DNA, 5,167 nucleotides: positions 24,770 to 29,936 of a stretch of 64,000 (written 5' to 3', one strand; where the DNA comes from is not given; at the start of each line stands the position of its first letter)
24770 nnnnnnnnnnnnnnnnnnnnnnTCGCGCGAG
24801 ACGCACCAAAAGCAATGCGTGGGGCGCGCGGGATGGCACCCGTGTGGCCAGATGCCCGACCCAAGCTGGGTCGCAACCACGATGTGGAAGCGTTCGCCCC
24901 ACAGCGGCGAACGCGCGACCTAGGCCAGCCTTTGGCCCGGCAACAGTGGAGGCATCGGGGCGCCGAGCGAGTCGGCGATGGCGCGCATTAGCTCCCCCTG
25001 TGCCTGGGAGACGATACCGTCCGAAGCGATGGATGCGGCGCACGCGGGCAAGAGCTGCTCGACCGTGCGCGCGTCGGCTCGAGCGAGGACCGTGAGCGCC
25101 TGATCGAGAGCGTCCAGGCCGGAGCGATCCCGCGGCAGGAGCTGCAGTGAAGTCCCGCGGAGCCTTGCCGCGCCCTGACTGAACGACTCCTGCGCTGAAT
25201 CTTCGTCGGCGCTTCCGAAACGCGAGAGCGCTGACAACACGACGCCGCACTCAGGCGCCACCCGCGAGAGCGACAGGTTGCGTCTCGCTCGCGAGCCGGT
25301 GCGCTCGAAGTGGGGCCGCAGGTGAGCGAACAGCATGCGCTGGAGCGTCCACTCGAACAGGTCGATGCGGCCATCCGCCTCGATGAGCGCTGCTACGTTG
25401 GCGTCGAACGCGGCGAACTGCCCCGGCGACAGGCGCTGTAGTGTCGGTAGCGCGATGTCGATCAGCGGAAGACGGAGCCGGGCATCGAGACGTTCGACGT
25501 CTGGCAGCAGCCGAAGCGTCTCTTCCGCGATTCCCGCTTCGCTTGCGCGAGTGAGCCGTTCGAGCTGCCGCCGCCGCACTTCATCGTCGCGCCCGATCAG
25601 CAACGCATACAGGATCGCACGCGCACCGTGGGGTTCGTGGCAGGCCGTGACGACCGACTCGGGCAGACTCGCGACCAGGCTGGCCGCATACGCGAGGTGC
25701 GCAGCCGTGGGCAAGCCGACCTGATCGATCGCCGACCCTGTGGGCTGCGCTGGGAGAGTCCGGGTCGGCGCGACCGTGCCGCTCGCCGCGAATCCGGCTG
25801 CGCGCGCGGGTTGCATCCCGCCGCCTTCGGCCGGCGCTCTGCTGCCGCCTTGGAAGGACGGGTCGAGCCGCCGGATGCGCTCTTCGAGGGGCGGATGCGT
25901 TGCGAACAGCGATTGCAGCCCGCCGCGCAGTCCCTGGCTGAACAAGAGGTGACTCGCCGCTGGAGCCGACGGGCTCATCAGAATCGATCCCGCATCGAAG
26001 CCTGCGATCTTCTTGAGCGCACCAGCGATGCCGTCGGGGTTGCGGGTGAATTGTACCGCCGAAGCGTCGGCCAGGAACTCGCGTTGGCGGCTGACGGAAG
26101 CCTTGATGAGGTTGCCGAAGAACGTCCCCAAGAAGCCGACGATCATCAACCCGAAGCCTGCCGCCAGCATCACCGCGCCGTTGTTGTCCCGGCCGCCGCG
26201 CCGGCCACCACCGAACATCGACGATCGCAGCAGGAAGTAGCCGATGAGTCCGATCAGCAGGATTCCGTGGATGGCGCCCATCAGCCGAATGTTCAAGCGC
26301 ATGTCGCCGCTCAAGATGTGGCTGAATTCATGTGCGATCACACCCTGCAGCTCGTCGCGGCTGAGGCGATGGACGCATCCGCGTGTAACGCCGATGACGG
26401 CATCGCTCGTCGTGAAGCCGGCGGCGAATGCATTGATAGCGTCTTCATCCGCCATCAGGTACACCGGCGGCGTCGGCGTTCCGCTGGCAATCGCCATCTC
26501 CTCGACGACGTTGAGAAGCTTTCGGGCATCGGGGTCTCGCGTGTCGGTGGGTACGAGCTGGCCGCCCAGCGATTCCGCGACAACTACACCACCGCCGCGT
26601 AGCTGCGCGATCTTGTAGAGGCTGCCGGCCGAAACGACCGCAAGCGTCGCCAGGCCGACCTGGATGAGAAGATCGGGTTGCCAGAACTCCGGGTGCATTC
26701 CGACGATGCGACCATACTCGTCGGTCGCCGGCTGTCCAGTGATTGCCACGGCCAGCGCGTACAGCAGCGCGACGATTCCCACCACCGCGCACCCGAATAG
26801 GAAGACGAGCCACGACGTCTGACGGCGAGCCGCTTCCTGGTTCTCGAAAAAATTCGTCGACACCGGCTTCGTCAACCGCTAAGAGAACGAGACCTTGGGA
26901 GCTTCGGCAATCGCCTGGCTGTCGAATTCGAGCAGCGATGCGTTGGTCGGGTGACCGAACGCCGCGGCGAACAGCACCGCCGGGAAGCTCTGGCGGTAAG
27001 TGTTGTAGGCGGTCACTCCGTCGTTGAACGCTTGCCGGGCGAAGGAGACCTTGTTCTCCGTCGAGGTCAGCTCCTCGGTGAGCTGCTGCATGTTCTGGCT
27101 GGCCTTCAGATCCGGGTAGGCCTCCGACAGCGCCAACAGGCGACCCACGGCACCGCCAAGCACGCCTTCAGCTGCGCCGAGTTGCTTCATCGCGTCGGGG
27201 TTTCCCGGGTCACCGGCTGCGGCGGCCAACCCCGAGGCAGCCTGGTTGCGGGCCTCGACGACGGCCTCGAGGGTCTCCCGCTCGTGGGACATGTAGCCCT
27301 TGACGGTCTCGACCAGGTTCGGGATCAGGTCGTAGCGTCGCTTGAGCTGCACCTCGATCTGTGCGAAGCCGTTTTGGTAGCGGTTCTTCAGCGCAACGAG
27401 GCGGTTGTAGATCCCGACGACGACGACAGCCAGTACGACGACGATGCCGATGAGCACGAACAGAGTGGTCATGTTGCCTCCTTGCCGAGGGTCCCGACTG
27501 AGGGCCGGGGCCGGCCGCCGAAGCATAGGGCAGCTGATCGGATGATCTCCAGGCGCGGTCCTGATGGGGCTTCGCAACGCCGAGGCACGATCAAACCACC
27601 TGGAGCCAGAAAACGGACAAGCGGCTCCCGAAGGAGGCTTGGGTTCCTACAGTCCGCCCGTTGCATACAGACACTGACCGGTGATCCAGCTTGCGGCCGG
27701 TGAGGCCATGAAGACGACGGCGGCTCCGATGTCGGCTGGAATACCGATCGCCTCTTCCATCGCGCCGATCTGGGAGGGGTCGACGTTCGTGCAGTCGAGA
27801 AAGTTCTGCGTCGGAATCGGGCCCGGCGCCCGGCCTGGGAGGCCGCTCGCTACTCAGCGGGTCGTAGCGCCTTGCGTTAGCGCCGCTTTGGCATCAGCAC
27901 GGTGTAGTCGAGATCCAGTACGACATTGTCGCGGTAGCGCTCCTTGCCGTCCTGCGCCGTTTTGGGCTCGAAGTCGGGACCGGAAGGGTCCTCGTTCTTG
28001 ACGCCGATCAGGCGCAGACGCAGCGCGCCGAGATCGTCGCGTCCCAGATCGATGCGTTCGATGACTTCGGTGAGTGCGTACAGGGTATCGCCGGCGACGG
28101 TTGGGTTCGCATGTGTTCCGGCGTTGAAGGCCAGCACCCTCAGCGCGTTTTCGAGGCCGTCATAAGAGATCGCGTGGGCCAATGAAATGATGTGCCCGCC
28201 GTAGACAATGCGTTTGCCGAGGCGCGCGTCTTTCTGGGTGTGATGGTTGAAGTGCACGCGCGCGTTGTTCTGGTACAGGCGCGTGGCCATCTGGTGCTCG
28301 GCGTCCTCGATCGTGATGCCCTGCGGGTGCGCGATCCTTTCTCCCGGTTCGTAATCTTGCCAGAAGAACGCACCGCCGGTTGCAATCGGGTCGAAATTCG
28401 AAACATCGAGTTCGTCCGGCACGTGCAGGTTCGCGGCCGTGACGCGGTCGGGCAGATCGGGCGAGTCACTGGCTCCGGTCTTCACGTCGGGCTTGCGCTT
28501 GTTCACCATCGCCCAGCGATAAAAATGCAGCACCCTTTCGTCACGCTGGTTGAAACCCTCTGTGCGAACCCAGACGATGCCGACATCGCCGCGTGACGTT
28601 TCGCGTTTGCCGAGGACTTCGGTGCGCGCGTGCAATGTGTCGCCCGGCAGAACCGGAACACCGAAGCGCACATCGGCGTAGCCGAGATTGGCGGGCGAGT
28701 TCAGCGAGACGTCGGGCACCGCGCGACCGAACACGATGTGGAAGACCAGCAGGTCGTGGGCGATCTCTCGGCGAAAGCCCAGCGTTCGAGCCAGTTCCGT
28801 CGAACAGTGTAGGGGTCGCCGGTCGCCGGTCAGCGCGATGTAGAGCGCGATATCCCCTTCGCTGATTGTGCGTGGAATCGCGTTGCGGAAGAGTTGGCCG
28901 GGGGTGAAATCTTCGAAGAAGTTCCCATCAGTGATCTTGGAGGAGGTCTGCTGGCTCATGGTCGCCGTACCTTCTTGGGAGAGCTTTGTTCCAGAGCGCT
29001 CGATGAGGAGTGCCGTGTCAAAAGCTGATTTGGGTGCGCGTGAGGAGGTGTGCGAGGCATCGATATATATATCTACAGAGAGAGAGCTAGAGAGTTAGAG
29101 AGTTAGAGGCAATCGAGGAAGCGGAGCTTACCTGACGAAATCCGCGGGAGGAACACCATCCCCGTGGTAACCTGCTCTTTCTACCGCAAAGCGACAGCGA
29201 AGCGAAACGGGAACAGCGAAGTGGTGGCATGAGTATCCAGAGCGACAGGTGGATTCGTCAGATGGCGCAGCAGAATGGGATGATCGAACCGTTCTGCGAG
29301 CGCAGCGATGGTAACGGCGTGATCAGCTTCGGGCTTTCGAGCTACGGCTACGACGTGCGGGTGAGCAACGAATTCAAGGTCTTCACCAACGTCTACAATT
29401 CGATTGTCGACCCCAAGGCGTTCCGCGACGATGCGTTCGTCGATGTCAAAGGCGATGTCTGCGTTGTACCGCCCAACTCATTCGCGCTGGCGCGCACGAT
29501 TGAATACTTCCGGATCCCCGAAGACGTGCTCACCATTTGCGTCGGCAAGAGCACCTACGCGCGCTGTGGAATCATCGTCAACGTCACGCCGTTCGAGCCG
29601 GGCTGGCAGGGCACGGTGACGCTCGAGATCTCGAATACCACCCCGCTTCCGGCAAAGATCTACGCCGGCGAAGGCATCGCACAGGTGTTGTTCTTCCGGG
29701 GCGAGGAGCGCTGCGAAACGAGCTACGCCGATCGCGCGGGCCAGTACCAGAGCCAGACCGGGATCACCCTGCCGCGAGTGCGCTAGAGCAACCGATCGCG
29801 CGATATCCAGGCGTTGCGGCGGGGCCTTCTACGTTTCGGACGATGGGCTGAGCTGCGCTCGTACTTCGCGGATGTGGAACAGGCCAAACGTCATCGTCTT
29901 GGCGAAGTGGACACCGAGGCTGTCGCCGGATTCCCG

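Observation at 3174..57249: Recurrent architecture: unrelated short tandem arrays placed at gene 5' ends throughout the window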

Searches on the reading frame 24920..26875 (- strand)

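Call 46: search_protein_families(library=pfam, max_evalue=0.00001, proteins=[window:24920-26875:-])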
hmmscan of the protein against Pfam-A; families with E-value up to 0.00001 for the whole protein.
window:24920-26875:- (651 aa): 1 family
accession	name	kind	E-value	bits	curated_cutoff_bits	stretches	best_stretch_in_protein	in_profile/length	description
PF01435.24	Peptidase_M48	-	7.3e-31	107.9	20.3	1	118-338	5-183/186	Peptidase family M48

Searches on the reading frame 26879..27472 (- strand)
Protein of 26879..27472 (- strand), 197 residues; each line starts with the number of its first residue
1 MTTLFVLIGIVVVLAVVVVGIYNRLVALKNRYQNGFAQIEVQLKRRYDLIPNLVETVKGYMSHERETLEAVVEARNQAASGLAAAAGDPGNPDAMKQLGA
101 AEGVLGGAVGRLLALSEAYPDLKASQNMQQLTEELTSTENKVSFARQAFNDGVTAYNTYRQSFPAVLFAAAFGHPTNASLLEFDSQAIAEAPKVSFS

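Call 46: search_protein_families(library=pfam, max_evalue=0.00001, proteins=[window:26879-27472:-])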
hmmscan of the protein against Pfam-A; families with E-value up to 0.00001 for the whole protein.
window:26879-27472:- (197 aa): 1 family
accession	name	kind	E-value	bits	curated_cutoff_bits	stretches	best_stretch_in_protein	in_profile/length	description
PF04011.17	LemA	-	1.8e-53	180.8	26.2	1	36-196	2-149/149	LemA family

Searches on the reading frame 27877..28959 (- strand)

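Call 8: search_protein_families(library=pfam, proteins=[window:27877-28959:-])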
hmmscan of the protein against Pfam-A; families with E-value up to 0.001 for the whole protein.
window:27877-28959:- (360 aa): 3 families
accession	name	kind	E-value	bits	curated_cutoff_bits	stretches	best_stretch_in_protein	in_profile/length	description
PF01575.25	MaoC_dehydratas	-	7.5e-26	90.6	27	1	20-125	6-111/123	MaoC like domain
PF19315.5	MC_hydratase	-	3.9e-23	82.6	26.5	1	11-318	20-333/353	Mesaconyl-CoA hydratase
PF13452.11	FAS1_DH_region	-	2.1e-07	31.6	22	1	24-145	7-131/132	FAS1-like, dehydratase domain region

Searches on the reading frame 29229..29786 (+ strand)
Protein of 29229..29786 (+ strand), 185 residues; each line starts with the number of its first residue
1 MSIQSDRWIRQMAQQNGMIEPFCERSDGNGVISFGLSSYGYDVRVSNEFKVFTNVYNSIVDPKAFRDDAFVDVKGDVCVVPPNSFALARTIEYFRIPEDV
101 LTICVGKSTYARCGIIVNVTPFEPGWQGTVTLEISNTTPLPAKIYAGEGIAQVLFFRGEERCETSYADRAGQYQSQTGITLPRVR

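Call 8: search_protein_families(library=pfam, proteins=[window:29229-29786:+])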
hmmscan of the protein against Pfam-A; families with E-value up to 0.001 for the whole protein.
window:29229-29786:+ (185 aa): 2 families
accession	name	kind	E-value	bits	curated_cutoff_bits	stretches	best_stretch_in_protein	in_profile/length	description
PF22769.1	DCD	-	7.5e-36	124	27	1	3-157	1-152/153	dCTP deaminase-like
PF00692.24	dUTPase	-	0.00012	22.3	22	0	78-160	24-106/129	dUTPase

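Call 11: find_encoding_contigs(protein=window:29229-29786:+, flank=10000, max_places=6)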
Protein window:29229-29786:+ (185 aa): no gene with exactly this product is on record in the collection.
